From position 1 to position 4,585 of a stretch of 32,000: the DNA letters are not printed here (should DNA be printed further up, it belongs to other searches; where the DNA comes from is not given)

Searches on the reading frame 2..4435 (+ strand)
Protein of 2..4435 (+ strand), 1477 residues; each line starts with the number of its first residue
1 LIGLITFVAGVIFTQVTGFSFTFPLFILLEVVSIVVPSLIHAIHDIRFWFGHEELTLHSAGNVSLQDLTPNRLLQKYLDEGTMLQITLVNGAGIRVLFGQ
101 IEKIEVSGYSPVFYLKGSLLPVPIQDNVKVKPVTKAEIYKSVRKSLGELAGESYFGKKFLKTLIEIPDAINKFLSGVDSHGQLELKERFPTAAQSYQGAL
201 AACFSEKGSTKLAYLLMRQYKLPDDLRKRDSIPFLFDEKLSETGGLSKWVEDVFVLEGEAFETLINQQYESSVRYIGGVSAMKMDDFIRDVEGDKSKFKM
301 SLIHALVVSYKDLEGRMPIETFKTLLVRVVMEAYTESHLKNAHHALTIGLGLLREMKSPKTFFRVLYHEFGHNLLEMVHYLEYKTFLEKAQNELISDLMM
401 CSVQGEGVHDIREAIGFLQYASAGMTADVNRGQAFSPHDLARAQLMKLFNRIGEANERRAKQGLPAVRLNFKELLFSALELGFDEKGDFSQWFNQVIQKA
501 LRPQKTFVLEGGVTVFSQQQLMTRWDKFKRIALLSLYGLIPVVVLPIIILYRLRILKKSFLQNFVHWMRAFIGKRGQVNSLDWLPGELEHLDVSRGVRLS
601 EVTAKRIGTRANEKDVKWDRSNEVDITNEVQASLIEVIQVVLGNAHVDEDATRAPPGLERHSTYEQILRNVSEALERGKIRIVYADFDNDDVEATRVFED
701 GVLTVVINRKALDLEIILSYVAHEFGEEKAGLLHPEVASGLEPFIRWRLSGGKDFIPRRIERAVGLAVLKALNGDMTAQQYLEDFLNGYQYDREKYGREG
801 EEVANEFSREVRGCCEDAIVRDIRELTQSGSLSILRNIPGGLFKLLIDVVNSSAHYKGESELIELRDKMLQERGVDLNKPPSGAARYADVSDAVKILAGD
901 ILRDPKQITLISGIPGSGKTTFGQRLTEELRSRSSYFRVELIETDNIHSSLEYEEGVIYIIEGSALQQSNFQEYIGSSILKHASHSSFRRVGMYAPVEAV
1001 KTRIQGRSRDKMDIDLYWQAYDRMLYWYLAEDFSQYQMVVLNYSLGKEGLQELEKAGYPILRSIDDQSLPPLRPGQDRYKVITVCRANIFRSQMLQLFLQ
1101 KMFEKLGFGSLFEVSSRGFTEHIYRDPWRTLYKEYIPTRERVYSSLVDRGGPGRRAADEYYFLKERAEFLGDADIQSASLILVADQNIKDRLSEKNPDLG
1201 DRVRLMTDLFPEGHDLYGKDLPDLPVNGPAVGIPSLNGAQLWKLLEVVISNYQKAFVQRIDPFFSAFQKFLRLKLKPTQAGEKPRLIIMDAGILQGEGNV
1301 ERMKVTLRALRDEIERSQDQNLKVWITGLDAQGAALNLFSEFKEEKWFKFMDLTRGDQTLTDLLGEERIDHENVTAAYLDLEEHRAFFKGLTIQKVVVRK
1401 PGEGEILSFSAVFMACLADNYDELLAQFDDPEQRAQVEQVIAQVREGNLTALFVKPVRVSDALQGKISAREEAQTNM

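Call 12: search_protein_families(library=pfam, proteins=[window:2-4435:+], max_evalue=0.01)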
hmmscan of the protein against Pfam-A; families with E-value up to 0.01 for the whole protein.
window:2-4435:+ (1477 aa): 7 families
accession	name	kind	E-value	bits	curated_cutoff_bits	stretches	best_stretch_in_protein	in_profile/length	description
PF13401.12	AAA_22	-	9.1e-05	23.2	27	1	905-942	4-42/130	AAA domain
PF13238.12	AAA_18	-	0.00033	21.5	29.4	1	910-957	2-55/128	AAA domain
PF13671.12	AAA_33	-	0.00094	19.9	27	1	910-954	3-40/143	AAA domain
PF20720.3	nSTAND3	-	0.0021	18.2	27.2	1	906-958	17-69/155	Novel STAND NTPase 3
PF19975.5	DO-GTPase1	-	0.0022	17.8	27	0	910-943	1-34/271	Double-GTPase 1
PF01451.26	LMWPc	-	0.0025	18.5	23.2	0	1081-1122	1-42/144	Low molecular weight phosphotyrosine protein phosphatase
PF06745.19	ATPase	-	0.006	16.4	26.6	0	906-925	19-38/231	KaiC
